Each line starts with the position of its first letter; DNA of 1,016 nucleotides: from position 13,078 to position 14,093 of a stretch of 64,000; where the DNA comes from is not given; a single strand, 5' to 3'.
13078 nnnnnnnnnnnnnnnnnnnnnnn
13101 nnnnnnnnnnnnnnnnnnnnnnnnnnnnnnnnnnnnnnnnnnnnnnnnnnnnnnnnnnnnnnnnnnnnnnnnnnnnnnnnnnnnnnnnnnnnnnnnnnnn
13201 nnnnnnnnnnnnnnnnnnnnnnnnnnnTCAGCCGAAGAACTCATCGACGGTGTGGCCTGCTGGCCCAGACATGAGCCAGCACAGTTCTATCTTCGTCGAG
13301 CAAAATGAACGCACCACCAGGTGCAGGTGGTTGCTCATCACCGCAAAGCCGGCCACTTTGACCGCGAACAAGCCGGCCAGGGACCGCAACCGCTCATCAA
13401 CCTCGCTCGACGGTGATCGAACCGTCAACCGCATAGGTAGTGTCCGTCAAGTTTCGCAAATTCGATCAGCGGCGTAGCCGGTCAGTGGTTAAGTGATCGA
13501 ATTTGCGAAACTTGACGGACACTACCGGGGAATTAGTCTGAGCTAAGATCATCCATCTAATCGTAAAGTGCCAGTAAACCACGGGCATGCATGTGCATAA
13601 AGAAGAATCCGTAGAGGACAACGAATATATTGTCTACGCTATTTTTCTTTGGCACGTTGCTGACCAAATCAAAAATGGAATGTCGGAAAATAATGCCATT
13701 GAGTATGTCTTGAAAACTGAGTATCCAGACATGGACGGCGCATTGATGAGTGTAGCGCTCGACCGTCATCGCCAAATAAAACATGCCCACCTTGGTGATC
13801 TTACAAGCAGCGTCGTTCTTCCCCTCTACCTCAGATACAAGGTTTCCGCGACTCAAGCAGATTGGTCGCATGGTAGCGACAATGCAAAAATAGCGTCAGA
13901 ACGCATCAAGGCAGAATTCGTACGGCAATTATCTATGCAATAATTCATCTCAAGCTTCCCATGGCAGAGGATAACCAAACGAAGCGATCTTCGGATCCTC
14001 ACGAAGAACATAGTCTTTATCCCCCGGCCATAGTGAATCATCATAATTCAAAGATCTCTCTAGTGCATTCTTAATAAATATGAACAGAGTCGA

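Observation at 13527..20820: Composition break inside the giant gene: a ~7-kb lower-GC 3' cassette grafted onto a high-GC repeat scaffold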

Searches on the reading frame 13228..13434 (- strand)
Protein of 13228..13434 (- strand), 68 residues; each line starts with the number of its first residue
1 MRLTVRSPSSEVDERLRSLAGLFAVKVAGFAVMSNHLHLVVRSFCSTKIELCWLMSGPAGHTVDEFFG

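Call 10: search_protein_families(library=pfam, proteins=[window:13228-13434:-], max_evalue=1)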
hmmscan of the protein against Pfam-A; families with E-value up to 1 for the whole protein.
window:13228-13434:- (68 aa): 1 family
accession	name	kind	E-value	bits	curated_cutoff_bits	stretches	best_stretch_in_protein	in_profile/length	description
PF01797.21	Y1_Tnp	-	0.014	16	23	1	10-49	26-65/121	Transposase IS200 like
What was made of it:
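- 13228..13434 (-): Possible truncated Y1 (HUH) transposase / RAYT-like remnant. It starts 2 nt from the hairpin, and its similarity ends where the integrase gene stops. Pfam Y1_Tnp, E 0.014, below the curated threshold (call 10).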

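Call 11: search_protein_families(library=ncbifam, proteins=[window:13228-13434:-], max_evalue=0.1)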
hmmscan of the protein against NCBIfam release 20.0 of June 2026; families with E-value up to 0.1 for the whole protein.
window:13228-13434:- (68 aa): 0 families

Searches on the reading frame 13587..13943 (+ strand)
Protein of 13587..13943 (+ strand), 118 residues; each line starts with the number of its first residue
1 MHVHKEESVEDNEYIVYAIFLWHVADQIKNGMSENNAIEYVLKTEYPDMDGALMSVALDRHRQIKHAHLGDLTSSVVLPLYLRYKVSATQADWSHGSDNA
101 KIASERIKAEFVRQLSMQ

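Call 10: search_protein_families(library=pfam, proteins=[window:13587-13943:+], max_evalue=1)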
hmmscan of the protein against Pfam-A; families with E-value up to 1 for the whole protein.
window:13587-13943:+ (118 aa): 0 families

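Call 11: search_protein_families(library=ncbifam, proteins=[window:13587-13943:+], max_evalue=0.1)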
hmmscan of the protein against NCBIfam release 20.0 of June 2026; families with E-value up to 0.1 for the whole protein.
window:13587-13943:+ (118 aa): 0 families

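Call 57: search_protein_families(library=phrogs, proteins=[window:13587-13943:+], max_evalue=0.001)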
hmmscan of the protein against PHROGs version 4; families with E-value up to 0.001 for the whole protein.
window:13587-13943:+ (118 aa): 0 families
